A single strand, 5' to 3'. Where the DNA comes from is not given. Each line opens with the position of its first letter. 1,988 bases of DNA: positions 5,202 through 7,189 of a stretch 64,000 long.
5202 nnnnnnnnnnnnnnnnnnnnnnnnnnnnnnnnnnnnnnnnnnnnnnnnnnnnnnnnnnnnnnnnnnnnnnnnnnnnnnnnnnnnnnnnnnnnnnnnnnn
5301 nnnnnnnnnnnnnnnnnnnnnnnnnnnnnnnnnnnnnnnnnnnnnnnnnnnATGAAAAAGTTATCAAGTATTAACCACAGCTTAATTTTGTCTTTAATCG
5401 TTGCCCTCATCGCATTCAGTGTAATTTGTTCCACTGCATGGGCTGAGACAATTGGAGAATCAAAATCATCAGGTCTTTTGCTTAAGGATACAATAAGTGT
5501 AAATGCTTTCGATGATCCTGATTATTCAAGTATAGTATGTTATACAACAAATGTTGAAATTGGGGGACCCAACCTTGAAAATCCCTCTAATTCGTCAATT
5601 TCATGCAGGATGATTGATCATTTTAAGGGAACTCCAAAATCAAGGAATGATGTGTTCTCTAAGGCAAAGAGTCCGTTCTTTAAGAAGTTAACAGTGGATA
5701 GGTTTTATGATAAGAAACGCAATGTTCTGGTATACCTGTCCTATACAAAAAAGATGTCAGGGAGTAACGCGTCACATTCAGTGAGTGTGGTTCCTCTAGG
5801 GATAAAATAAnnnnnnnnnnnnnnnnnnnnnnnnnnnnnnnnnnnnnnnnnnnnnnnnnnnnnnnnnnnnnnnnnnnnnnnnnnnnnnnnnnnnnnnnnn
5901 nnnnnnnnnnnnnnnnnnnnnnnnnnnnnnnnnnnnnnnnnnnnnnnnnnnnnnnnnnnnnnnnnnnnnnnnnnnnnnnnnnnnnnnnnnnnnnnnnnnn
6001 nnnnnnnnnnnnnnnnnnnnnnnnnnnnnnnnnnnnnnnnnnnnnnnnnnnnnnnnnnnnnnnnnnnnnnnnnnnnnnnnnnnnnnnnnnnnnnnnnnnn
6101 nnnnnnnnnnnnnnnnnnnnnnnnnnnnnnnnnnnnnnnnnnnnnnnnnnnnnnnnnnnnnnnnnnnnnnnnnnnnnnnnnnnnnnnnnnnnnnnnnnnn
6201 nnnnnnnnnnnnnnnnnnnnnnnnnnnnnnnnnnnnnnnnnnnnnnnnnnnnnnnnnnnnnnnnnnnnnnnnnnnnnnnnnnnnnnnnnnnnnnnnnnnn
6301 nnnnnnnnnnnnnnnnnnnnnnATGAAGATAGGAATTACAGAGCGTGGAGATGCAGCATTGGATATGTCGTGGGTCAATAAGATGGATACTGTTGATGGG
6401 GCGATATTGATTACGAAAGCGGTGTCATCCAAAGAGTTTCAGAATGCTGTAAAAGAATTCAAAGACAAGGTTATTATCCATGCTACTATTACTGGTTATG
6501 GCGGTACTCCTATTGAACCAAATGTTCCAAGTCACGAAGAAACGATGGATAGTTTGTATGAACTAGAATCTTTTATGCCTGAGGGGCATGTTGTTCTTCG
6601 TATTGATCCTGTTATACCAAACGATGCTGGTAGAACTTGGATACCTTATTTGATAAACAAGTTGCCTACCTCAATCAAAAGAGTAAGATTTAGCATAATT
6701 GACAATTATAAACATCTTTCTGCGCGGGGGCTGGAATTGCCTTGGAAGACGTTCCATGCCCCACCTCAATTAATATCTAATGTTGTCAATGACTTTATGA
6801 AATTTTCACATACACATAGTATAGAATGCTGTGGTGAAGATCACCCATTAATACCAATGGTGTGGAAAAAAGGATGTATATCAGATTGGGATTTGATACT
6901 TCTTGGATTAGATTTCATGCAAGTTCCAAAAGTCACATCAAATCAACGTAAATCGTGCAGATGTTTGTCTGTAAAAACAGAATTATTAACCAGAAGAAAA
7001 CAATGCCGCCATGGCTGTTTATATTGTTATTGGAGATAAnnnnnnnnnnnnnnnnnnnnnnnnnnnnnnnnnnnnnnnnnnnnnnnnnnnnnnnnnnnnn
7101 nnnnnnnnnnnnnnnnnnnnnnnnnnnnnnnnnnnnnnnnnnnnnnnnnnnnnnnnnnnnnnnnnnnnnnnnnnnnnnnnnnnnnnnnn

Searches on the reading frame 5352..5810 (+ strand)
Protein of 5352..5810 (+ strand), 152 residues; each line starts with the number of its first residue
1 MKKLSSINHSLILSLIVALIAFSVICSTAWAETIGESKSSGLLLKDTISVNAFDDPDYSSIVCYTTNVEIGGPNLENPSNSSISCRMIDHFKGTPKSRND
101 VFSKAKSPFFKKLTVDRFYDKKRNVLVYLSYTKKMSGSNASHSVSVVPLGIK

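Call 11: search_protein_families(library=pfam, proteins=[window:5352-5810:+], max_evalue=0.1)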
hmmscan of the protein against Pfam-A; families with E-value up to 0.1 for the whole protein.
window:5352-5810:+ (152 aa): 1 family
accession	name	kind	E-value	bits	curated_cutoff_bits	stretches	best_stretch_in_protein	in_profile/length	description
PF05981.17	CreA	-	6.8e-26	91.2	25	1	42-149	11-128/131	CreA protein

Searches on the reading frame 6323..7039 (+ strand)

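Call 109: search_protein_families(library=pfam, proteins=[window:6323-7039:+], max_evalue=0.001)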
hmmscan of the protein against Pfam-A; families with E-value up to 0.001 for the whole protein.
window:6323-7039:+ (238 aa): 1 family
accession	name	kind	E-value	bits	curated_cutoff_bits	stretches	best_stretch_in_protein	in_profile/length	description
PF08902.16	DUF1848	-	1.7e-23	84.2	30.5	1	21-236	45-261/262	Domain of unknown function (DUF1848)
